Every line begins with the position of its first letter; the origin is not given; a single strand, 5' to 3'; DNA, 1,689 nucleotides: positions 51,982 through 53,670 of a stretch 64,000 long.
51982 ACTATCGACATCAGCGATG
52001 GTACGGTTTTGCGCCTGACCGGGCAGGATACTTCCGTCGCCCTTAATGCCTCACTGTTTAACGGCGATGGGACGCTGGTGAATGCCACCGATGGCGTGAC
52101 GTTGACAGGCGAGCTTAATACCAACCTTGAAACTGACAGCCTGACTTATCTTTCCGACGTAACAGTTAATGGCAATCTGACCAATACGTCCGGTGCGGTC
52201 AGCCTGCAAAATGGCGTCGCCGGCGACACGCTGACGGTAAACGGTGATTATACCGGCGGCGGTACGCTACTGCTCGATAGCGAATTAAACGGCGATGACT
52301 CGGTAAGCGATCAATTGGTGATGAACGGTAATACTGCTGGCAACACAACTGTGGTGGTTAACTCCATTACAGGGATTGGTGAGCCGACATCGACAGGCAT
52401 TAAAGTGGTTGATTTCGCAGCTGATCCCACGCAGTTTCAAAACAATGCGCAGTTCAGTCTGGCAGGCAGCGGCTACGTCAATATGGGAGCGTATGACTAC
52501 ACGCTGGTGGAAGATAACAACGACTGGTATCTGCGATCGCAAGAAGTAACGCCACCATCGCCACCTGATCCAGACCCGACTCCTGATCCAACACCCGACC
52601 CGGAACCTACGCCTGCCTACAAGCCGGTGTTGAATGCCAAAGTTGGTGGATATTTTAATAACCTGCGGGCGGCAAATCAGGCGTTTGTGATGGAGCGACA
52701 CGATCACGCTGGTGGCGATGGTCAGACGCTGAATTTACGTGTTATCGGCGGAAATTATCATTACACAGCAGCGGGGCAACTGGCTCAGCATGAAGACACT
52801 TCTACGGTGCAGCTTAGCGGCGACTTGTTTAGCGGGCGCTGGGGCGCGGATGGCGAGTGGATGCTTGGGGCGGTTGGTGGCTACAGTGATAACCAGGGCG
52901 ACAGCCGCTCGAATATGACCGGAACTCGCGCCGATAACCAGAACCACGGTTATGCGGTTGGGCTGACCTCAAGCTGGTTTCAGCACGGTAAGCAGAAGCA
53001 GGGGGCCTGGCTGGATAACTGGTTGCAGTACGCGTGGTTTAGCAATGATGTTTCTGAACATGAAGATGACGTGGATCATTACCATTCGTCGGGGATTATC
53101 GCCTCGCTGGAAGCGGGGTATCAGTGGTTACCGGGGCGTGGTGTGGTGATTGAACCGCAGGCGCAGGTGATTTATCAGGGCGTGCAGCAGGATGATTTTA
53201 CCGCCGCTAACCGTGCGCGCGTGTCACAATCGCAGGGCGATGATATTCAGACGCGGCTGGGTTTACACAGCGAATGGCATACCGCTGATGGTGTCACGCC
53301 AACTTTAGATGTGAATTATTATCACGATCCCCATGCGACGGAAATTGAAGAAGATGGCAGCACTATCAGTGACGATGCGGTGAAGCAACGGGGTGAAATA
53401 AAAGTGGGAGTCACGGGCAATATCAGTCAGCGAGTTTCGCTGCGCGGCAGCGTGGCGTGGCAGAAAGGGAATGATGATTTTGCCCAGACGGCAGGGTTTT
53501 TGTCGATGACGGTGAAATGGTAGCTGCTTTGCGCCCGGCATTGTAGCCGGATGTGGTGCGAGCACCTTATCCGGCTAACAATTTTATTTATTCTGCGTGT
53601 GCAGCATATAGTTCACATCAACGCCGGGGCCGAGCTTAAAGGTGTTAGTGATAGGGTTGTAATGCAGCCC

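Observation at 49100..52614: Long AT-rich control region upstream of yfaL and a short Pro-rich (PDPTPDP) linker encoded by repetitive DNA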

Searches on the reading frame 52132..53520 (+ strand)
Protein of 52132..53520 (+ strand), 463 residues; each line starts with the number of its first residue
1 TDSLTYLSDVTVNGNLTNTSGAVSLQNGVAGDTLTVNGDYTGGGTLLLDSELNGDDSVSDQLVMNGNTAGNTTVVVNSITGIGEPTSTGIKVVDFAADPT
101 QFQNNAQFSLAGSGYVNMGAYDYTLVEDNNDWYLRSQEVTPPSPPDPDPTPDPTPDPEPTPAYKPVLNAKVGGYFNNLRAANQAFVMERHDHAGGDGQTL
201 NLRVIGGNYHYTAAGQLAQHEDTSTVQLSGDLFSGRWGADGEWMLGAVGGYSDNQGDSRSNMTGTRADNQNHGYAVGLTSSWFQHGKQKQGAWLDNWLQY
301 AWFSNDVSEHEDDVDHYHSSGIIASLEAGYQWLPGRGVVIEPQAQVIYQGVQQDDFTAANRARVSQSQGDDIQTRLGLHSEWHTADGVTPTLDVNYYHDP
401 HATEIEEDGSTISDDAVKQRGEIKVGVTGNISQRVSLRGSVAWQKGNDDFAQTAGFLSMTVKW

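Call 58: find_homologous_proteins(query=window:52132-53520:+, max_evalue=1e-10)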
Query window:52132-53520:+ (463 aa): 141 proteins with E <= 1e-10 among 8000 candidates; the best 120 are listed.
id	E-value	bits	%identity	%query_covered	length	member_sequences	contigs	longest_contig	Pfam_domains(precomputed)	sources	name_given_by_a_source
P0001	6.7e-289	977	94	100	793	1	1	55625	PF12951.14,PF03212.21,PF03797.26,PF18883.7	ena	-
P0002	3.2e-288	974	93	100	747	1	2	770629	PF12951.14,PF03212.21,PF03797.26,PF18883.7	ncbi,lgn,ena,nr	ncbi:adhesin [Escherichia coli]|nr:adhesin [Escherichia coli]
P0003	3.5e-288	974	93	100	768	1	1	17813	PF12951.14,PF03212.21,PF03797.26,PF18883.7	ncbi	-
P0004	1.0e-287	973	93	100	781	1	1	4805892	PF12951.14,PF03212.21,PF03797.26,PF18883.7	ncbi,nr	ncbi:adhesin [Escherichia coli]|nr:adhesin [Escherichia coli]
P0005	4.3e-287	971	92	100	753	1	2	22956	PF12951.14,PF03212.21,PF03797.26,PF18883.7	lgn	-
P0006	1.1e-284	963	92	100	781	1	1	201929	PF12951.14,PF03212.21,PF03797.26,PF18883.7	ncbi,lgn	-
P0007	1.3e-283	959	89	100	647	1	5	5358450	PF03212.21,PF03797.26,PF18883.7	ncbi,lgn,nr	ncbi:hypothetical protein EsCd1KSP079_02665 [Escherichia sp. KS167_9B]|nr:hypothetical protein EsCd1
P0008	1.3e-283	959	89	100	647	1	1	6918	PF03212.21,PF03797.26,PF18883.7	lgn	-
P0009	4.9e-258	875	88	100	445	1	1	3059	PF03212.21,PF03797.26,PF18883.7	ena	-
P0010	3.6e-211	720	94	73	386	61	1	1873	PF03212.21,PF18883.7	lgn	-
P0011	1.5e-201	689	85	75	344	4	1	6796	PF03797.26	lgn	-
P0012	3.6e-190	651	94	66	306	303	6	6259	PF03797.26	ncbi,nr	ncbi:AIDA-I family autotransporter YfaL, partial [Shigella sonnei]|nr:AIDA-I family autotransporter 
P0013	2.0e-184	632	92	65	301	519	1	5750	PF03797.26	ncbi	ncbi:autotransporter outer membrane beta-barrel domain-containing protein, partial [Escherichia coli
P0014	1.2e-172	593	95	60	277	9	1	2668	PF03797.26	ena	-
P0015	1.0e-170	587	94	62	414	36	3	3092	PF03212.21,PF18883.7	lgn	-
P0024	3.9e-88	315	99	30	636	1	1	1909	PF12951.14,PF03212.21,PF18883.7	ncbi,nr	ncbi:AIDA-I family autotransporter YfaL, partial [Shigella sonnei]|nr:AIDA-I family autotransporter 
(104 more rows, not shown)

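Call 67: predict_structure(alignment_id=A3)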
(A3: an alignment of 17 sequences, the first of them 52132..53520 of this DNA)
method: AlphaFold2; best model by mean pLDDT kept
length: 463 residues; sequences in the alignment: 17
mean_pLDDT: 85.5   pTM: 0.81
mean pLDDT of the five models: 85.5, 85.1, 83.9, 83.1, 82.7
residues with pLDDT >= 90: 231; 70-90: 186; 50-70: 20; < 50: 26
segments of 3 or more residues with pLDDT < 50: 1-6, 141-145, 147-149, 153-162
pLDDT, mean of each block of 10 residues (from residue 1): 50 86 85 91 91 84 94 88 79 91 92 82 88 79 48 45 76 92 89 70 93 88 94 86 92 95 88 96 83 94 93 88 96 87 95 89 81 93 87 92 84 76 94 89 89 93 84
secondary structure, 60 per line:
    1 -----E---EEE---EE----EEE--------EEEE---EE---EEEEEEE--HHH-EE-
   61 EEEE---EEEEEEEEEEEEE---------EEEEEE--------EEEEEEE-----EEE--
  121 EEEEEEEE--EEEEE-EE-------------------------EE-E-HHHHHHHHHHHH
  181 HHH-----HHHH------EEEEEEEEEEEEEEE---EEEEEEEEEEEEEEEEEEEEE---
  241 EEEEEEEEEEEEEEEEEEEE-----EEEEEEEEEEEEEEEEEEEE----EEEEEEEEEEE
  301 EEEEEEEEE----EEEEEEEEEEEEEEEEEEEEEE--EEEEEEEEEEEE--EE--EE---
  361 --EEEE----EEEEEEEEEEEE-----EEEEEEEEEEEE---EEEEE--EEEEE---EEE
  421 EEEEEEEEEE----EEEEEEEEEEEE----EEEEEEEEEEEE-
elements in order: E10-12 E22-24 E33-36 E45-51 E61-64 E68-80 E90-95 E104-110 E116-118 E121-128 E131-135 H169-183 H189-192 E199-213 E217-237 E241-260 E266-285 E290-309 E314-335 E338-349 E363-366 E371-382 E388-399 E403-407 E410-414 E418-430 E435-446 E451-462

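Call 69: search_solved_structures(query=window:52132-53520:+, max_evalue=0.001)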
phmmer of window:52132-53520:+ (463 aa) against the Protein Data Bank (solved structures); distinct sequences matched with E-value up to 0.001: 3.
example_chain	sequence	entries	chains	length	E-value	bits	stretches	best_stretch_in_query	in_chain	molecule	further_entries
4mee_A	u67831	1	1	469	1.9e-35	126.1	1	29-457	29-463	Diffuse adherence adhesin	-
3ml3_A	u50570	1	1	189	4.4e-07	32.6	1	9-138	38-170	Outer membrane protein icsA autotransporter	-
5ke1_A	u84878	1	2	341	1.5e-06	30.9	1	9-138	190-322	Outer membrane protein IcsA autotransporter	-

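Call 70: fold_search(model_id=the predicted structure, library=pdb)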
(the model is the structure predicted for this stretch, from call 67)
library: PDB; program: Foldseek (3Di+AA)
matches with E <= 10: 1358; with E <= 0.001: 380
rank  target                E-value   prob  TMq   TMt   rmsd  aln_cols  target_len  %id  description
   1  4mee                  1.3e-29  1.00  0.60  0.91   2.1       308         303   26  Crystal structure of the transport unit of the autotransporter AIDA-I from Escherichia coli (released 2014-06-04)
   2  3slj                  8.7e-18  1.00  0.52  0.77   3.6       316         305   16  Pre-cleavage Structure of the Autotransporter EspP - N1023A mutant (released 2011-11-16)
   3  3slo                  2.3e-17  1.00  0.53  0.79   3.2       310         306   17  Pre-cleavage Structure of the Autotransporter EspP - N1023D mutant (released 2011-11-16)
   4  3kvn_X                4.0e-17  1.00  0.45  0.34   6.4       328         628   13  Crystal structure of the full-length autotransporter EstA from Pseudomonas aeruginosa (released 2010-01-26)
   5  3slt                  4.5e-17  1.00  0.54  0.80   3.0       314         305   16  Pre-cleavage Structure of the Autotransporter EspP - N1023S Mutant (released 2011-11-16)
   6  3kvn_A                7.0e-17  1.00  0.46  0.35   5.5       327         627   12  Crystal structure of the full-length autotransporter EstA from Pseudomonas aeruginosa (released 2010-01-26)
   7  3aeh_A                1.2e-15  1.00  0.47  0.75   3.9       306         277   14  Integral membrane domain of autotransporter Hbp (released 2010-07-07)
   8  3qq2_B                3.1e-15  1.00  0.45  0.80   4.4       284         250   18  Crystal Structure of the Beta Domain of the Bordetella Autotransporter Brka (released 2011-04-13)
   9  8bo2_P                5.4e-15  1.00  0.48  0.70   4.7       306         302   17  BAM-EspP complex structure with BamA-S425C/EspP-S1299C mutations in nanodisc (released 2023-04-26)
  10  1uyn                  3.8e-14  1.00  0.43  0.67   6.6       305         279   12  Translocator domain of autotransporter NalP from Neisseria meningitidis (released 2004-03-18)
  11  2qom_B                4.1e-14  1.00  0.45  0.75   4.4       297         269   15  The crystal structure of the E.coli EspP autotransporter Beta-domain. (released 2007-11-13)
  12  3qq2_A                4.9e-14  1.00  0.44  0.80   4.9       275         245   18  Crystal Structure of the Beta Domain of the Bordetella Autotransporter Brka (released 2011-04-13)
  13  2qom_A                1.1e-13  1.00  0.43  0.71   4.8       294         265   15  The crystal structure of the E.coli EspP autotransporter Beta-domain. (released 2007-11-13)
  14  8bnz_P                1.1e-13  1.00  0.43  0.63   7.6       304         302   17  BAM-EspP complex structure with BamA-G431C/EspP-N1293C mutations in nanodisc (released 2023-04-26)
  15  3qq2_C                2.7e-13  1.00  0.43  0.76   5.3       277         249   18  Crystal Structure of the Beta Domain of the Bordetella Autotransporter Brka (released 2011-04-13)
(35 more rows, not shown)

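Call 77: find_encoding_contigs(protein=P0012, flank=1500, max_places=3)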
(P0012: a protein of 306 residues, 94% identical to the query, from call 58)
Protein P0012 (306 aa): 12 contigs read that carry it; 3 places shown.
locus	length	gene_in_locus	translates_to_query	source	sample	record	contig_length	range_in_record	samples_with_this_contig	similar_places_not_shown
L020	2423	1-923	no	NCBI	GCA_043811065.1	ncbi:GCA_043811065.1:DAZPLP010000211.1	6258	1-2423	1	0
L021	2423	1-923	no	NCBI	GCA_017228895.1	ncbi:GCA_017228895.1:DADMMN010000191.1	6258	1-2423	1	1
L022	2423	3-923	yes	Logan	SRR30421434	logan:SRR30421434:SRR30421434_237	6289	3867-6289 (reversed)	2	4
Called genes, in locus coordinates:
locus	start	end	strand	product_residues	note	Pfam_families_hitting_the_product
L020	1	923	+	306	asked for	PF03797:Autotransporter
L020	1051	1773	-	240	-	PF01209:Ubie_methyltran, PF05401:NodS (weak), PF02353:CMAS, PF13489:Methyltransf_23, PF13649:Methyltransf_25, PF13847:Methyltransf_31, PF08241:Methyltransf_11, PF08242:Methyltransf_12, +3 more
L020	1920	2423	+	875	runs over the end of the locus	PF00521:DNA_topoisoIV, PF03989:DNA_gyraseA_C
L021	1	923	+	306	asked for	PF03797:Autotransporter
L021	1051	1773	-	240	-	PF01209:Ubie_methyltran, PF05401:NodS (weak), PF02353:CMAS, PF13489:Methyltransf_23, PF13649:Methyltransf_25, PF13847:Methyltransf_31, PF08241:Methyltransf_11, PF08242:Methyltransf_12, +3 more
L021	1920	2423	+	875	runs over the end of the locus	PF00521:DNA_topoisoIV, PF03989:DNA_gyraseA_C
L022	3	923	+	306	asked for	PF03797:Autotransporter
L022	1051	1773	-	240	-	PF01209:Ubie_methyltran, PF05401:NodS (weak), PF02353:CMAS, PF13489:Methyltransf_23, PF13649:Methyltransf_25, PF13847:Methyltransf_31, PF08241:Methyltransf_11, PF08242:Methyltransf_12, +3 more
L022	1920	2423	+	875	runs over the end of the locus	PF00521:DNA_topoisoIV, PF03989:DNA_gyraseA_C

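Call 78: find_encoding_contigs(protein=P0024, flank=1500, max_places=2)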
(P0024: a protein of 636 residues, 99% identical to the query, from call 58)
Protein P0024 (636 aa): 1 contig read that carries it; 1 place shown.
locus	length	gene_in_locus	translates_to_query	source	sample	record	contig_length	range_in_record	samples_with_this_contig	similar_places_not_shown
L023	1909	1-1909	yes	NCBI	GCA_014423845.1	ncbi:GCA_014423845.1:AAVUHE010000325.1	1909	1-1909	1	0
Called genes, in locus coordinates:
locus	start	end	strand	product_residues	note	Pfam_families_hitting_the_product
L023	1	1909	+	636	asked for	PF12951:PATR (weak), PF03212:Pertactin, PF18883:AC_1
